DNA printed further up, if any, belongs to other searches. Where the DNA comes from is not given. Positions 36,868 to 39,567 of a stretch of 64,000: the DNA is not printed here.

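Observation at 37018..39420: Decaheme lipoprotein cytochrome with a collagen-like tether, downstream of Feo: candidate extracellular electron-transfer / iron module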

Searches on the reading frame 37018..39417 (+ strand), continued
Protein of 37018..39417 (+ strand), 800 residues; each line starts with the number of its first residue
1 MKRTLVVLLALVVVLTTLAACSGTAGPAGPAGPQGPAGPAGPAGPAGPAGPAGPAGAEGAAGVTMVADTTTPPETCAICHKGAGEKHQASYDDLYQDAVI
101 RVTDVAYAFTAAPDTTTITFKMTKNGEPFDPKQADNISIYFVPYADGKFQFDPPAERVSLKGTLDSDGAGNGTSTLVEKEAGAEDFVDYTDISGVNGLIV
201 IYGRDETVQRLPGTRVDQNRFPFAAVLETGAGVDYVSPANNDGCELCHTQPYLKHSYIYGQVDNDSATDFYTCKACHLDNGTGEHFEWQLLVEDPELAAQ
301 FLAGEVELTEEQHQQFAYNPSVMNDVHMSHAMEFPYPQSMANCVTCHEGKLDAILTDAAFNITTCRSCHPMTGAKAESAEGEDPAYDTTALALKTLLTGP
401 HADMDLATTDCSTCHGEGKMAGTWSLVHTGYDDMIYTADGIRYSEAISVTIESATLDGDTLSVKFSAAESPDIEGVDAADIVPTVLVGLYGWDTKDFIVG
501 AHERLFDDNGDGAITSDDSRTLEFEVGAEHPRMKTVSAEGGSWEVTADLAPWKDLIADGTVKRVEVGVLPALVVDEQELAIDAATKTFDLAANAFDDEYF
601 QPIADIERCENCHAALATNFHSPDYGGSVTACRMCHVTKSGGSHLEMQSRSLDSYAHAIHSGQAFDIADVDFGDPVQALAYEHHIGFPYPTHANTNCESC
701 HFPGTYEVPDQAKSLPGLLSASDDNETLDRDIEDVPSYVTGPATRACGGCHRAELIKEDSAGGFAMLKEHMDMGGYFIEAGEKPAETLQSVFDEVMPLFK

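Call 55: search_protein_families(library=pfam, proteins=[L014:12497-13609:+, L014:14025-15089:+, L028:8277-9434:+, L042:5175-6773:+, L014:8033-9193:+], max_evalue=0.01)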
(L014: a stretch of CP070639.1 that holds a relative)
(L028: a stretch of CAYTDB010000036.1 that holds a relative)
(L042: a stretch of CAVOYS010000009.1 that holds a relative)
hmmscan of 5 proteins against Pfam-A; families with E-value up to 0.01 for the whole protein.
L014:12497-13609:+ (371 aa): 5 families
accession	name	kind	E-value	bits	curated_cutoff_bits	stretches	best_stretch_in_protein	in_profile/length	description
PF14522.11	Cytochrome_C7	-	2.2e-09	37.5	24.8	1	85-165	11-67/67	Cytochrome c7 and related cytochrome c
PF22113.1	Mtrc-MtrF_II-IV_dom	-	4.6e-09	36.5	30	1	88-170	82-169/176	Outer membrane cytochrome MtrC/MtrF-like, domains II/IV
PF14537.11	Cytochrom_c3_2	-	7.4e-09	36.4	25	1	87-169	6-69/79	Cytochrome c3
PF09699.15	Paired_CXXCH_1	-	1.3e-06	28.4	20.6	0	157-169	5-18/41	Doubled CXXCH motif (Paired_CXXCH_1)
PF01391.23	Collagen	-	3.1e-06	27.3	27.2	1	44-86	16-58/60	Collagen triple helix repeat (20 copies)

L014:14025-15089:+ (355 aa): 6 families
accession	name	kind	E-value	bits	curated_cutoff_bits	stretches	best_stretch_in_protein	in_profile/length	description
PF22113.1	Mtrc-MtrF_II-IV_dom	-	6.3e-12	45.8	30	1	245-297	6-62/176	Outer membrane cytochrome MtrC/MtrF-like, domains II/IV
PF14522.11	Cytochrome_C7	-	1.9e-11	44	24.8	1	70-152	11-67/67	Cytochrome c7 and related cytochrome c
PF14537.11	Cytochrom_c3_2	-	2.7e-08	34.6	25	1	245-282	6-43/79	Cytochrome c3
PF01391.23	Collagen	-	3.5e-06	27.1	27.2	1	29-71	16-58/60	Collagen triple helix repeat (20 copies)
PF09699.15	Paired_CXXCH_1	-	3.8e-05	23.7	20.6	0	59-82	17-39/41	Doubled CXXCH motif (Paired_CXXCH_1)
PF02085.21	Cytochrom_CIII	-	0.001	19.8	22.9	0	240-272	70-101/101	Class III cytochrome C family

L028:8277-9434:+ (386 aa): 5 families
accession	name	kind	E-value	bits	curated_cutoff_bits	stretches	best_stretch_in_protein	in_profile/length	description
PF22113.1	Mtrc-MtrF_II-IV_dom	-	1.6e-10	41.2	30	2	268-321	6-63/176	Outer membrane cytochrome MtrC/MtrF-like, domains II/IV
PF14522.11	Cytochrome_C7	-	7e-10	39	24.8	1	86-165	13-67/67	Cytochrome c7 and related cytochrome c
PF14537.11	Cytochrom_c3_2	-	9.4e-06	26.5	25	0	268-303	6-41/79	Cytochrome c3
PF09699.15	Paired_CXXCH_1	-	0.00069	19.7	20.6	0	267-298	5-39/41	Doubled CXXCH motif (Paired_CXXCH_1)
PF01391.23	Collagen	-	0.0024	18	27.2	1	55-80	31-56/60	Collagen triple helix repeat (20 copies)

L042:5175-6773:+ (533 aa): 4 families
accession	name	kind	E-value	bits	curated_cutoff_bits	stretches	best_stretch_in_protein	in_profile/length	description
PF14522.11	Cytochrome_C7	-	3.8e-08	33.5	24.8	1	231-269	12-50/67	Cytochrome c7 and related cytochrome c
PF14537.11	Cytochrom_c3_2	-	7.8e-08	33.1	25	1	229-309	3-68/79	Cytochrome c3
PF13435.11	Cytochrome_C554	-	5.8e-07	30.8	20.8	1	202-240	49-84/84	Cytochrome c554 and c-prime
PF01391.23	Collagen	-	2.8e-06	27.4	27.2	1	49-85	4-40/60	Collagen triple helix repeat (20 copies)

L014:8033-9193:+ (387 aa): 7 families
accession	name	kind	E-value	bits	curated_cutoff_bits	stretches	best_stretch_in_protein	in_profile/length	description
PF13442.11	Cytochrome_CBB3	-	1.4e-45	153.9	27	3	188-261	3-68/68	Cytochrome C oxidase, cbb3-type, subunit III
PF00034.26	Cytochrom_C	-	1e-27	97.7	21.3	3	189-263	2-88/90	Cytochrome c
PF02167.20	Cytochrom_C1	-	8.6e-06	26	22.8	0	296-324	3-31/219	Cytochrome C1 family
PF14522.11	Cytochrome_C7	-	0.00016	21.8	24.8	0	194-205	9-22/67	Cytochrome c7 and related cytochrome c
PF14495.11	Cytochrom_C550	-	0.0002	21.5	27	0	186-204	24-42/136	Cytochrome c-550 domain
PF22113.1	Mtrc-MtrF_II-IV_dom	-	0.0017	18.3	30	0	193-206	153-166/176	Outer membrane cytochrome MtrC/MtrF-like, domains II/IV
PF14537.11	Cytochrom_c3_2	-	0.0058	17.5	25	0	192-204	53-65/79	Cytochrome c3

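Call 61: find_homologous_proteins(query=L014:12497-13609:+)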
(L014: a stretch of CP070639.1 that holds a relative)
Query L014:12497-13609:+ (371 aa): 2649 proteins with E <= 0.001 among 8000 candidates; the best 120 are listed.
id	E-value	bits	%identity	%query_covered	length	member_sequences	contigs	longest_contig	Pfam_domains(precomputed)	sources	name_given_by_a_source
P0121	9.8e-212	721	91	95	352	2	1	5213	PF01391.24,PF09699.16,PF14537.12,PF14522.12,PF22113.2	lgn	-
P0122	2.9e-197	673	85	95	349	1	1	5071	PF01391.24,PF09699.16,PF14537.12,PF14522.12,PF22113.2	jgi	-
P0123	5.4e-189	646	83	78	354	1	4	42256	PF01391.24,PF09699.16,PF14537.12,PF14522.12,PF22113.2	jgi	jgi:hypothetical protein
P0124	1.3e-186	638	79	94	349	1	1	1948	PF01391.24,PF09699.16,PF14537.12,PF14522.12,PF22113.2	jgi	-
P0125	8.1e-186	636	80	75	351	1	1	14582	PF01391.24,PF09699.16,PF14537.12,PF14522.12,PF22113.2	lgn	-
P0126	6.6e-185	633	81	76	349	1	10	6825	PF01391.24,PF09699.16,PF14537.12,PF14522.12,PF22113.2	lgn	-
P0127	3.3e-182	624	80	73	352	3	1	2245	PF01391.24,PF14537.12,PF14522.12,PF22113.2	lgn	-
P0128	8.5e-181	619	80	78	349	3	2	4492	PF09699.16,PF14537.12,PF14522.12,PF22113.2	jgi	jgi:hypothetical protein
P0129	2.2e-179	615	77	94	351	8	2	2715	PF01391.24,PF09699.16,PF14537.12,PF14522.12,PF22113.2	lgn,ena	-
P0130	7.3e-178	610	77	85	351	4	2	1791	PF01391.24,PF14537.12,PF14522.12,PF22113.2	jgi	jgi:hypothetical protein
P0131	6.4e-177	606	76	77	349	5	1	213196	PF14537.12,PF14522.12,PF22113.2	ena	-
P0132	1.3e-176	605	74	75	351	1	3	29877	PF01391.24,PF09699.16,PF14537.12,PF02085.22,PF14522.12,PF22113.2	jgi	jgi:nitrate/TMAO reductase-like tetraheme cytochrome c subunit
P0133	8.8e-175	599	76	92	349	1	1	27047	PF01391.24,PF09699.16,PF14537.12,PF14522.12,PF22113.2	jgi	jgi:hypothetical protein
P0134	1.4e-174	599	75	95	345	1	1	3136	PF09699.16,PF14537.12,PF14522.12,PF22113.2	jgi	jgi:hypothetical protein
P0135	1.7e-174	598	75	79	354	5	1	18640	PF01391.24,PF09699.16,PF14537.12,PF14522.12,PF22113.2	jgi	jgi:hypothetical protein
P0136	4.0e-174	597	77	77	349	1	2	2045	PF01391.24,PF09699.16,PF14537.12,PF14522.12,PF22113.2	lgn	-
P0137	8.6e-174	596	76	74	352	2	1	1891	PF01391.24,PF14537.12,PF14522.12,PF22113.2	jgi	jgi:hypothetical protein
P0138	1.5e-173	595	77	77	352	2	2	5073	PF01391.24,PF09699.16,PF14537.12,PF14522.12,PF22113.2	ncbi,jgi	-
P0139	3.4e-173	594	82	78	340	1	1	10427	PF14537.12,PF14522.12,PF22113.2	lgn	-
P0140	4.2e-172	591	77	77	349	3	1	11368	PF01391.24,PF09699.16,PF14537.12,PF14522.12,PF22113.2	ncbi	ncbi:MAG TPA: hypothetical protein VFZ76_04150 [Anaerolineales bacterium]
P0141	5.4e-172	590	75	95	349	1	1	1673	PF01391.24,PF14537.12,PF14522.12,PF22113.2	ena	-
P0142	6.5e-172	590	76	76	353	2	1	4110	PF01391.24,PF14537.12,PF14522.12,PF22113.2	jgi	jgi:hypothetical protein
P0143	1.7e-171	589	75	88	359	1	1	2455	PF01391.24,PF14537.12,PF14522.12,PF22113.2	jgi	-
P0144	2.9e-171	588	81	74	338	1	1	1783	PF09699.16,PF14537.12,PF14522.12,PF22113.2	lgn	-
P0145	4.4e-171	587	75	74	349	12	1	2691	PF01391.24,PF09699.16,PF14537.12,PF14522.12,PF22113.2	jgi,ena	-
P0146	5.5e-171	587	75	76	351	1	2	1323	PF14537.12,PF14522.12,PF22113.2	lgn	-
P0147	5.6e-171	587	74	77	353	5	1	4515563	PF01391.24,PF14537.12,PF14522.12,PF22113.2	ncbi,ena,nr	ncbi:MAG: hypothetical protein JSV42_19550 [Chloroflexota bacterium]|nr:MAG: hypothetical protein JS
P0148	1.3e-170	586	79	77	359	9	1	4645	PF01391.24,PF14537.12,PF14522.12,PF22113.2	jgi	jgi:hypothetical protein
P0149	7.6e-169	580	80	74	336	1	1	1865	PF09699.16,PF14537.12,PF14522.12,PF22113.2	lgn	-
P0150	1.9e-168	579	74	80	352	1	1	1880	PF01391.24,PF09699.16,PF14537.12,PF02335.21,PF14522.12,PF22113.2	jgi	jgi:hypothetical protein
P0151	9.1e-168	576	71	94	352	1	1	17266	PF01391.24,PF09699.16,PF14537.12,PF02085.22,PF14522.12,PF22113.2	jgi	jgi:hypothetical protein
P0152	5.3e-166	571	75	81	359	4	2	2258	PF01391.24,PF14537.12,PF02085.22,PF14522.12,PF22113.2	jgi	-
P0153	1.4e-165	569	73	95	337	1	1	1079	PF09699.16,PF14537.12,PF14522.12,PF22113.2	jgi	-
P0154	2.1e-165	569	79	77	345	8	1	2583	PF09699.16,PF14537.12,PF14522.12,PF22113.2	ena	-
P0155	3.0e-165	568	73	95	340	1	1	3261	PF14537.12,PF14522.12,PF22113.2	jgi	-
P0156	3.8e-165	568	75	74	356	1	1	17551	PF01391.24,PF14537.12,PF14522.12,PF22113.2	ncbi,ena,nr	ncbi:MAG: cytochrome c3 family protein [Anaerolineales bacterium]|nr:cytochrome c3 family protein [A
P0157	5.1e-165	567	72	95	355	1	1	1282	PF01391.24,PF09699.16,PF14537.12,PF02085.22,PF02335.21,PF14522.12,PF22113.2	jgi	-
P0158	7.1e-165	567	76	80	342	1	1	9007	PF01391.24,PF14537.12,PF14522.12,PF22113.2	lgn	-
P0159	2.6e-164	565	77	77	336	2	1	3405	PF09699.16,PF14537.12,PF14522.12,PF22113.2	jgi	jgi:hypothetical protein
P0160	7.4e-164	563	67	94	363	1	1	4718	PF01391.24,PF09699.16,PF14537.12,PF14522.12,PF22113.2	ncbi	-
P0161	2.9e-163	561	77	77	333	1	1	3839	PF09699.16,PF14537.12,PF14522.12,PF22113.2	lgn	-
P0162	3.3e-163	561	72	92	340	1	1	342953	PF14537.12,PF14522.12,PF22113.2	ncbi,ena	-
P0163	4.8e-163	561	74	77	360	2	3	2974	PF01391.24,PF14537.12,PF14522.12,PF22113.2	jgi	jgi:hypothetical protein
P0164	6.2e-163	560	71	95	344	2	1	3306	PF09699.16,PF14537.12,PF14522.12,PF22113.2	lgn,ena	-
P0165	1.1e-162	560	77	77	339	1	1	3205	PF09699.16,PF14537.12,PF02085.22,PF14522.12,PF22113.2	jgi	-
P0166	2.0e-162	559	71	95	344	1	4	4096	PF14537.12,PF14522.12,PF22113.2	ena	-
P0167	2.4e-162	558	76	78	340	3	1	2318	PF09699.16,PF14537.12,PF14522.12,PF22113.2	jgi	jgi:hypothetical protein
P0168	3.1e-162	558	72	95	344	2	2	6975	PF14537.12,PF14522.12,PF22113.2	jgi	jgi:hypothetical protein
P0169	3.4e-162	558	73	94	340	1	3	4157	PF14537.12,PF14522.12,PF22113.2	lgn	-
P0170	6.0e-162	557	69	92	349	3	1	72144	PF14537.12,PF14522.12,PF22113.2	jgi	jgi:hypothetical protein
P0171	7.4e-162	557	78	78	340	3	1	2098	PF14537.12,PF14522.12,PF22113.2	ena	-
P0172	8.1e-162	557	76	77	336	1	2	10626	PF09699.16,PF14537.12,PF14522.12,PF22113.2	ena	-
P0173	1.9e-161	556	79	77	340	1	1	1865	PF14537.12,PF14522.12,PF22113.2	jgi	jgi:hypothetical protein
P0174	2.2e-161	555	69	95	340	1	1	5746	PF09699.16,PF14537.12,PF03264.20,PF02085.22,PF14522.12,PF22113.2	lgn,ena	-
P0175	2.8e-161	555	78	77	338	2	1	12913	PF14537.12,PF02085.22,PF14522.12,PF22113.2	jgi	-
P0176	4.4e-161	554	66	94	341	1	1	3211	PF09699.16,PF14537.12,PF14522.12,PF22113.2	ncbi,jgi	-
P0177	6.6e-161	554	76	77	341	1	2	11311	PF14537.12,PF02085.22,PF14522.12,PF22113.2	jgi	jgi:hypothetical protein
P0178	8.7e-161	553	70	91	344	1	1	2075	PF14537.12,PF14522.12,PF22113.2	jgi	jgi:hypothetical protein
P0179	9.8e-161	553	67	98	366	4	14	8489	PF14537.12,PF14522.12,PF22113.2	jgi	jgi:hypothetical protein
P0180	1.5e-160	553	83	77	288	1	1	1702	PF09699.16,PF14537.12,PF14522.12,PF22113.2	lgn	-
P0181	2.1e-160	552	74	84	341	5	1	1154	PF14537.12,PF14522.12,PF22113.2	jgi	jgi:hypothetical protein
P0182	3.7e-160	551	71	94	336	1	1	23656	PF09699.16,PF14537.12,PF02085.22,PF14522.12,PF22113.2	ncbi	-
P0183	9.8e-160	550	72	87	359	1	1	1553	PF01391.24,PF09699.16,PF14537.12,PF14522.12,PF22113.2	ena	-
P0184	1.8e-159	549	70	95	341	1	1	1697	PF14537.12,PF14522.12,PF22113.2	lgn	-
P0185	2.0e-159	549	75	77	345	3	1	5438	PF09699.16,PF14537.12,PF14522.12,PF22113.2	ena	-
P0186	2.3e-159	549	69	89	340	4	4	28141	PF09699.16,PF14537.12,PF14522.12,PF22113.2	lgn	-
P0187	4.4e-159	548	81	78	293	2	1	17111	PF09699.16,PF14537.12,PF14522.12,PF22113.2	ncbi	ncbi:MAG: cytochrome c3 family protein, partial [Anaerolineales bacterium]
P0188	2.2e-158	545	73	78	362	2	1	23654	PF01391.24,PF09699.16,PF14537.12,PF14522.12,PF22113.2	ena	-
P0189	7.3e-158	544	66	94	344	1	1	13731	PF14537.12,PF14522.12,PF22113.2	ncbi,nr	ncbi:MAG: cytochrome c3 family protein [Candidatus Promineifilaceae bacterium]|nr:cytochrome c3 fami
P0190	3.3e-157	542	68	91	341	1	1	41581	PF09699.16,PF14537.12,PF14522.12,PF22113.2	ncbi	-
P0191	3.8e-157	541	75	77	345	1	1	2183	PF09699.16,PF14537.12,PF14522.12,PF22113.2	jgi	-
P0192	4.1e-157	541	81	77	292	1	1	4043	PF14537.12,PF14522.12,PF22113.2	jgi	jgi:hypothetical protein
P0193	4.4e-157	541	81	74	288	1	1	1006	PF09699.16,PF14537.12,PF14522.12,PF22113.2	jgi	jgi:hypothetical protein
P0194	5.7e-157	541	70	94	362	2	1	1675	PF01391.24,PF14537.12,PF02335.21,PF14522.12,PF22113.2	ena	-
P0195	6.6e-157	541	76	77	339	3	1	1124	PF14537.12,PF14522.12,PF22113.2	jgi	jgi:cytochrome c551/c552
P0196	8.4e-157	540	73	85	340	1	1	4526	PF14537.12,PF14522.12,PF22113.2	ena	-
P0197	1.8e-156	539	70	94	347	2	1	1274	PF09699.16,PF14537.12,PF14522.12,PF22113.2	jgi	-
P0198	1.9e-156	539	73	77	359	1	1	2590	PF01391.24,PF09699.16,PF14537.12,PF14522.12,PF22113.2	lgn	-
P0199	4.2e-156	538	73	85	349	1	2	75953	PF09699.16,PF14537.12,PF14522.12,PF22113.2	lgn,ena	-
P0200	5.3e-156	538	72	89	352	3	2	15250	PF01391.24,PF09699.16,PF14537.12,PF02085.22,PF14522.12,PF22113.2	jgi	jgi:hypothetical protein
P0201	6.3e-156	537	68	92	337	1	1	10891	PF14537.12,PF14522.12,PF22113.2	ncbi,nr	ncbi:MAG: hypothetical protein E4G99_02160 [Anaerolineales bacterium]|nr:MAG: hypothetical protein E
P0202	7.0e-156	537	70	95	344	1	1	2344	PF14537.12,PF02335.21,PF14522.12,PF22113.2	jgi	-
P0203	1.2e-155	536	72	77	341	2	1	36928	PF14537.12,PF14522.12,PF22113.2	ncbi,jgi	-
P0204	2.6e-155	535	67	96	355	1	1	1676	PF14537.12,PF14522.12,PF22113.2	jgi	-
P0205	2.6e-155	535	80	77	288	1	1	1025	PF14537.12,PF14522.12,PF22113.2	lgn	-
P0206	3.3e-155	535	80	74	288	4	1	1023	PF14537.12,PF14522.12,PF22113.2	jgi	jgi:hypothetical protein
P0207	4.9e-155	534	79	77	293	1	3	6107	PF09699.16,PF14537.12,PF14522.12,PF22113.2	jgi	jgi:hypothetical protein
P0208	8.8e-155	534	73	74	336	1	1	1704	PF09699.16,PF14537.12,PF14522.12,PF22113.2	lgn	-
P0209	3.1e-154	532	80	77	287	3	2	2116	PF14537.12,PF14522.12,PF22113.2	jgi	jgi:hypothetical protein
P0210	8.2e-154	530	69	95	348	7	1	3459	PF01391.24,PF09699.16,PF14537.12,PF14522.12,PF22113.2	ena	-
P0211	1.6e-153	529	69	92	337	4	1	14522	PF14537.12,PF14522.12,PF22113.2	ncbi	-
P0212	2.8e-153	529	70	95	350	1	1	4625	PF01391.24,PF09699.16,PF14537.12,PF02085.22,PF14522.12,PF22113.2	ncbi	-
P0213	3.6e-153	528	80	77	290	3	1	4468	PF09699.16,PF14537.12,PF14522.12,PF22113.2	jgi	jgi:hypothetical protein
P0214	6.1e-153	528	80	77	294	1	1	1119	PF09699.16,PF14537.12,PF14522.12,PF22113.2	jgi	-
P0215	1.0e-152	527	71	78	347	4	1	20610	PF14537.12,PF14522.12,PF22113.2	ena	-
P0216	1.3e-152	526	67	87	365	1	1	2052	PF01391.24,PF09699.16,PF14537.12,PF14522.12,PF22113.2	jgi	jgi:hypothetical protein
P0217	2.7e-152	525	78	77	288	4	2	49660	PF14537.12,PF14522.12,PF22113.2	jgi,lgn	-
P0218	3.8e-152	525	71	86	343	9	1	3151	PF09699.16,PF14537.12,PF14522.12,PF22113.2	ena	-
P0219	6.5e-152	524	73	78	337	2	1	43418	PF09699.16,PF14537.12,PF14522.12,PF22113.2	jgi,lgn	jgi:hypothetical protein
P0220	8.2e-152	524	79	74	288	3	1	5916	PF09699.16,PF14537.12,PF14522.12,PF22113.2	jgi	jgi:hypothetical protein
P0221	3.1e-151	522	78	74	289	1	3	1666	PF14537.12,PF14522.12,PF22113.2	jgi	jgi:hypothetical protein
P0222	3.8e-151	522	68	95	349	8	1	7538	PF01391.24,PF14537.12,PF14522.12,PF22113.2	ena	-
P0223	4.1e-151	522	67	95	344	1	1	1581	PF14537.12,PF14522.12,PF22113.2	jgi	-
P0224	4.2e-151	521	72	81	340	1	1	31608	PF01391.24,PF09699.16,PF14537.12,PF14522.12,PF22113.2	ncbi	-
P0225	4.7e-151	521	67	95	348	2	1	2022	PF01391.24,PF14537.12,PF14522.12,PF22113.2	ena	-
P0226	4.7e-151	521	77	77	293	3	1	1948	PF09699.16,PF14537.12,PF14522.12,PF22113.2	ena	-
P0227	5.4e-151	521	79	77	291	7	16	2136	PF09699.16,PF14537.12,PF14522.12,PF22113.2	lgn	-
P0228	5.9e-151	521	77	77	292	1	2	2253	PF09699.16,PF14537.12,PF14522.12,PF22113.2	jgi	jgi:hypothetical protein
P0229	6.3e-151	521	75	78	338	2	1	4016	PF14537.12,PF14522.12,PF22113.2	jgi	jgi:hypothetical protein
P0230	6.4e-151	521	71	83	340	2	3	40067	PF01391.24,PF14537.12,PF14522.12,PF22113.2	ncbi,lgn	-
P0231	1.1e-150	520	72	73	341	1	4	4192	PF14537.12,PF14522.12,PF22113.2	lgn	-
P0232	4.0e-150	518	70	77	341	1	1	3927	PF09699.16,PF14537.12,PF14522.12,PF22113.2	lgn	-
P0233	4.1e-150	518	65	95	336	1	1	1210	PF14537.12,PF14522.12,PF22113.2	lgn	-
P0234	5.3e-150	518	68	95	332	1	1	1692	PF14537.12,PF14522.12,PF22113.2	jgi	jgi:cytochrome c551/c552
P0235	7.5e-150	517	78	74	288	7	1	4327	PF09699.16,PF14537.12,PF14522.12,PF22113.2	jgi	jgi:hypothetical protein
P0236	2.8e-149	515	76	77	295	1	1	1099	PF09699.16,PF14537.12,PF14522.12,PF22113.2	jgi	-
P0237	3.8e-149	515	71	77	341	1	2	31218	PF09699.16,PF14537.12,PF02085.22,PF14522.12,PF22113.2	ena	-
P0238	4.9e-149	515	70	87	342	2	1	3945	PF01391.24,PF09699.16,PF14537.12,PF02085.22,PF14522.12,PF22113.2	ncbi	-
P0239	9.3e-149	514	74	77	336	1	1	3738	PF09699.16,PF14537.12,PF02085.22,PF14522.12,PF22113.2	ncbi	-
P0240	1.0e-148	514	69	80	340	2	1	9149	PF14537.12,PF14522.12,PF22113.2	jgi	jgi:hypothetical protein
